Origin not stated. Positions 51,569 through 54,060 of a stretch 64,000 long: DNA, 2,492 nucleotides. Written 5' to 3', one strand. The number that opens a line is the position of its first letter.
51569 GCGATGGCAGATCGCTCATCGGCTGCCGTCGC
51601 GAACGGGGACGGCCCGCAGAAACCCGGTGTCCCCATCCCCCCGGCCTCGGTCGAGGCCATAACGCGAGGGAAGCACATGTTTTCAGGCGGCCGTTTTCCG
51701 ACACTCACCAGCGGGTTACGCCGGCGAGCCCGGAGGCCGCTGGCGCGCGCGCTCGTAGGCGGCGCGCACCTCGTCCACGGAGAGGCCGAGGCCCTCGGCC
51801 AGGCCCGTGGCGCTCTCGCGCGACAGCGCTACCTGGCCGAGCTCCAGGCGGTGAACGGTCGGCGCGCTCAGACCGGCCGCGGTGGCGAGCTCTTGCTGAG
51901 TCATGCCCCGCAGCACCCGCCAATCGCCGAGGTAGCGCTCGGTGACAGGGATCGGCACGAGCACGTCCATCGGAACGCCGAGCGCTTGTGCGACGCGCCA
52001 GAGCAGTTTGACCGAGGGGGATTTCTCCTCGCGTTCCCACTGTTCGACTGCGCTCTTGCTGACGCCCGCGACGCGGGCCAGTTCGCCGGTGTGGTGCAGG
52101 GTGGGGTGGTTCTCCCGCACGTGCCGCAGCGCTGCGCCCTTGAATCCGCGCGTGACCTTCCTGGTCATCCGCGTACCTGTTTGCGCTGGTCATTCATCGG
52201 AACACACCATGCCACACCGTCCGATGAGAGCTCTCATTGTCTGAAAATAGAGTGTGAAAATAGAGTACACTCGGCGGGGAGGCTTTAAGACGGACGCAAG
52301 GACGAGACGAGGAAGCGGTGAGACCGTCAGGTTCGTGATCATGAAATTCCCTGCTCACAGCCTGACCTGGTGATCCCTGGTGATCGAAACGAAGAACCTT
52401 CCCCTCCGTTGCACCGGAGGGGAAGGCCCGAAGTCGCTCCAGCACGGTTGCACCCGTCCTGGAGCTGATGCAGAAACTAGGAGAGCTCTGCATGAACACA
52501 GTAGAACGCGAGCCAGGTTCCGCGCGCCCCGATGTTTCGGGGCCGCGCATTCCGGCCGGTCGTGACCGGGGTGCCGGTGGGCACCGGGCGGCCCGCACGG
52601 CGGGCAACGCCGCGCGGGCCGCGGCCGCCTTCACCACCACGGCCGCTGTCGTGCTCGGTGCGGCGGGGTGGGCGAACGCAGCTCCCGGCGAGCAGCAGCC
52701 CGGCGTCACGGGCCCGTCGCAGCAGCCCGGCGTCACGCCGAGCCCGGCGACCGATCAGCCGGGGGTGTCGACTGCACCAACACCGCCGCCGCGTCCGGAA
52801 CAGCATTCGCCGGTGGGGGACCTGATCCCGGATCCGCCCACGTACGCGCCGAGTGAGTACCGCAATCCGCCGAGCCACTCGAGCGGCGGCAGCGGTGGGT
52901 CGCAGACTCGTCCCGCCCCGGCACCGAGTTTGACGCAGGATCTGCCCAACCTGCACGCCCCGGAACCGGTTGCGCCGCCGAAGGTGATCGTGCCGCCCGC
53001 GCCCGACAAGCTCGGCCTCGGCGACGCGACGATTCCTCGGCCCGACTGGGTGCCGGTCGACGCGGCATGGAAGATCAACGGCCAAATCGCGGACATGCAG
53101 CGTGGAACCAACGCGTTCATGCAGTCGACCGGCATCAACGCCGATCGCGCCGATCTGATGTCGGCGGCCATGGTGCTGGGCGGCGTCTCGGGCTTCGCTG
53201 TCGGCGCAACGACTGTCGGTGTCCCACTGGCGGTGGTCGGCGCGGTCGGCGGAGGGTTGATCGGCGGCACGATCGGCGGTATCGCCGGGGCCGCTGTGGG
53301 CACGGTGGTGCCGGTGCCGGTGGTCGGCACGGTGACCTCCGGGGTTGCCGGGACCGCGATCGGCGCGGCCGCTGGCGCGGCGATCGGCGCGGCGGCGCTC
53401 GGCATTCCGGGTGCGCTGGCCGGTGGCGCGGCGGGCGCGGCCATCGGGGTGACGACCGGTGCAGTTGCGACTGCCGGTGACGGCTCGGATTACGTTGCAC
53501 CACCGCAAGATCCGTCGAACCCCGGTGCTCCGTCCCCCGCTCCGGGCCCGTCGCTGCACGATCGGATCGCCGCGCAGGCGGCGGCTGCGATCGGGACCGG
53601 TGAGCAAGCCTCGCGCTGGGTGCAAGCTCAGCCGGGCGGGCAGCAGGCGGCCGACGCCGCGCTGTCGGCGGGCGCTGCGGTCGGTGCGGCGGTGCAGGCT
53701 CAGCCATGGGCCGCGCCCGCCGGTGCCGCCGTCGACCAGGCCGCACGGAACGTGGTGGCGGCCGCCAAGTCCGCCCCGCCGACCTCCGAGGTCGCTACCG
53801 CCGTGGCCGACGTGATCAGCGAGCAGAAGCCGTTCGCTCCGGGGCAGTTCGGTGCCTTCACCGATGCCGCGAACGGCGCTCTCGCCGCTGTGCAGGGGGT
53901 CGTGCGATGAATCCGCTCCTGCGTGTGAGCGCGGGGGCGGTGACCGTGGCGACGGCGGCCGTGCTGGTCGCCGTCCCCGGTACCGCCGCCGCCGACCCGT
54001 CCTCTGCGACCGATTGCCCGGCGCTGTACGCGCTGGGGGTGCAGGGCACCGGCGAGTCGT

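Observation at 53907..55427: Secreted cutinase-family esterase embedded in the coupled T4SS-like operon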

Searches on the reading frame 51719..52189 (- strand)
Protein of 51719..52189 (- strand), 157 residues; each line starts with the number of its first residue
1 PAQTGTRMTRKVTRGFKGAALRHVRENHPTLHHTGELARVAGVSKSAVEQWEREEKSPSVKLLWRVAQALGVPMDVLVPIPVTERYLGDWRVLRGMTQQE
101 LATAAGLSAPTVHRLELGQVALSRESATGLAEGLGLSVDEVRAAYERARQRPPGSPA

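Call 26: search_protein_families(library=pfam, proteins=[window:51719-52189:-], max_evalue=0.05)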
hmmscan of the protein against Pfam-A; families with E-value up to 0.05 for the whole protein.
window:51719-52189:- (157 aa): 28 families (the best 25 are shown)
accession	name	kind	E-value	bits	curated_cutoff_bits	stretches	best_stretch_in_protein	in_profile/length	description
PF01381.28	HTH_3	-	1.3e-23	83.2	23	2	36-77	14-55/55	Helix-turn-helix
PF13560.12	HTH_31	-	1.6e-15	57.6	27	2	85-143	4-63/64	Helix-turn-helix domain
PF13443.12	HTH_26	-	1.9e-07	31.6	22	1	94-140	9-56/63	Cro/C1-type HTH DNA-binding domain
PF13412.12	HTH_24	-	9e-06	25.6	21.9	1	95-114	17-36/48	Winged helix-turn-helix DNA-binding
PF04545.22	Sigma70_r4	-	1e-05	25.4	24.1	1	85-116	16-41/50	Sigma-70, region 4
PF09339.16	HTH_IclR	-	1.7e-05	24.9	22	1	94-115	17-38/52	IclR helix-turn-helix domain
PF21291.3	CYNS_N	-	3.6e-05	24.1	27.1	1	91-142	12-63/69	Cyanate hydratase, N-terminal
PF00376.29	MerR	-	4.1e-05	23.8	28.2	1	34-58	2-26/38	MerR family regulatory protein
PF13404.12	HTH_AsnC-type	-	6.6e-05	23.1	27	0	97-114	19-36/42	AsnC-type helix-turn-helix domain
PF20432.4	Xre-like-HTH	-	0.00012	22.8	25.8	1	95-125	23-53/63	Antitoxin Xre-like helix-turn-helix domain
PF15943.11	YdaS_toxin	-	0.00014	22.1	30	0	36-53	13-30/65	Bacterial toxin YdaS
PF07022.19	Phage_CI_repr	-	0.00017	22.3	22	1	36-78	17-58/65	Bacteriophage CI repressor helix-turn-helix domain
PF12802.13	MarR_2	-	0.00025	21.6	27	0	95-115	19-40/61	MarR family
PF08281.18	Sigma70_r4_2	-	0.00031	20.7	25.7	0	91-114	22-45/54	Sigma-70, region 4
PF13518.12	HTH_28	-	0.00057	20.3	25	0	32-54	13-35/52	Helix-turn-helix domain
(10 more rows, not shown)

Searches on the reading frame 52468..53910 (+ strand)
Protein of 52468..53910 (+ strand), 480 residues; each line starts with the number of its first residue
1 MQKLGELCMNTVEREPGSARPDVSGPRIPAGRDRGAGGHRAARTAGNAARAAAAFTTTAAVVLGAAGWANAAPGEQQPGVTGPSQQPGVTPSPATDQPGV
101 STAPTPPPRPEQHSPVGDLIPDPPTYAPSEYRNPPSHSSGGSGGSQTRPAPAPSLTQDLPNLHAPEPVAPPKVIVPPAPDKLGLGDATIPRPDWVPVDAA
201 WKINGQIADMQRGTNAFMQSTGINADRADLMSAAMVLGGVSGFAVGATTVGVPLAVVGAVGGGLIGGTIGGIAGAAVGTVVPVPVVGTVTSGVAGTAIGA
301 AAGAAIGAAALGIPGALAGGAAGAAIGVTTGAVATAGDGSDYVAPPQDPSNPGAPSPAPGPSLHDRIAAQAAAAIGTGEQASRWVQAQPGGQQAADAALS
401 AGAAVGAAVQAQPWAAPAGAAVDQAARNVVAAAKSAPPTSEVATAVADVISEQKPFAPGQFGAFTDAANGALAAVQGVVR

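Call 6: search_protein_families(library=pfam, proteins=[window:52468-53910:+], max_evalue=0.01)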
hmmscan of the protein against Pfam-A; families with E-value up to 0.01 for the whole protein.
window:52468-53910:+ (480 aa): 0 families

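Call 26: search_protein_families(library=pfam, proteins=[window:52492-53910:+], max_evalue=0.05)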
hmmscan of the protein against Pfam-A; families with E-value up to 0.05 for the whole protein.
window:52492-53910:+ (472 aa): 0 families

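Call 27: search_protein_families(library=ncbifam, proteins=[window:52492-53910:+], max_evalue=0.01)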
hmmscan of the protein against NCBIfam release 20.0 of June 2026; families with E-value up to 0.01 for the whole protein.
window:52492-53910:+ (472 aa): 0 families

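Call 93: search_dna_similar(query=window:52492-53907:+, collection=plasmids, mode=protein, max_rows=25, rows=spread, max_evalue=0.001)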
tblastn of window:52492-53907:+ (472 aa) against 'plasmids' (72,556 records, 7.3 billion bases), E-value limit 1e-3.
Records with a match: 12; places in all: 12; records where one place covers at least 80% of the query: 0.
Best place of each record, by identity: <60% 12.
By first word of the organism name: Nocardia 8; Rhodococcus 4.
By predicted mobility (MOB-suite, as given by PLSDB): mobilizable 10; non-mobilizable 2.
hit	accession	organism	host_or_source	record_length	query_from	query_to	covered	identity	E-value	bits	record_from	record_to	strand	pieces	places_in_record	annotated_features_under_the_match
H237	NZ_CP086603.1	Nocardia farcinica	Homo sapiens,whole organism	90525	75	234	34%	43.4%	2e-16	90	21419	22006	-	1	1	hypothetical protein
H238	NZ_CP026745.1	Nocardia cyriacigeorgica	Homo sapiens,laboratory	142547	75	234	34%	41.2%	2e-22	108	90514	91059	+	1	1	hypothetical protein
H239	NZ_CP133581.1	Nocardia farcinica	stool,stool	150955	75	234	34%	41.0%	1e-21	105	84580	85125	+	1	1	hypothetical protein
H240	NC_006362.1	Nocardia farcinica IFM 10152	-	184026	75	234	34%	40.8%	1e-23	112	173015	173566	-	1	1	hypothetical protein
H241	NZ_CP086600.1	Nocardia farcinica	Homo sapiens,whole organism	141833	75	234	34%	40.8%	1e-23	112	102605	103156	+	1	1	hypothetical protein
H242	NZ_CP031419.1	Nocardia farcinica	Homo sapiens,Madura foot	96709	75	234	34%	40.8%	5e-23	110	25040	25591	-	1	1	hypothetical protein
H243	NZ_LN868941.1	Nocardia farcinica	not known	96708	75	234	34%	40.8%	5e-23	110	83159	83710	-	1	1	hypothetical protein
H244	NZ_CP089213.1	Nocardia asteroides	-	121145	69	235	35%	34.8%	2e-7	61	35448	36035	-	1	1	hypothetical protein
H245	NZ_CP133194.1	Rhodococcus erythropolis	Spring wheat plant ( Triticum aestivum ...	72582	69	221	32%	33.5%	1e-6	59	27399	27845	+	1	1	hypothetical protein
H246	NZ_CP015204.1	Rhodococcus sp. 008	Skate,bacterial culture,renal tissue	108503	69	221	32%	33.5%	1e-6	59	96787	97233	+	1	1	hypothetical protein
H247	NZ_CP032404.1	Rhodococcus erythropolis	mixed culture,soil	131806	69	221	32%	33.5%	1e-6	59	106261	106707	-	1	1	insoluble domain protein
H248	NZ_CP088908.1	Rhodococcus qingshengii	cell culture,forest soil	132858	69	221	32%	32.9%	1e-5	56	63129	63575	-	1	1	insoluble domain protein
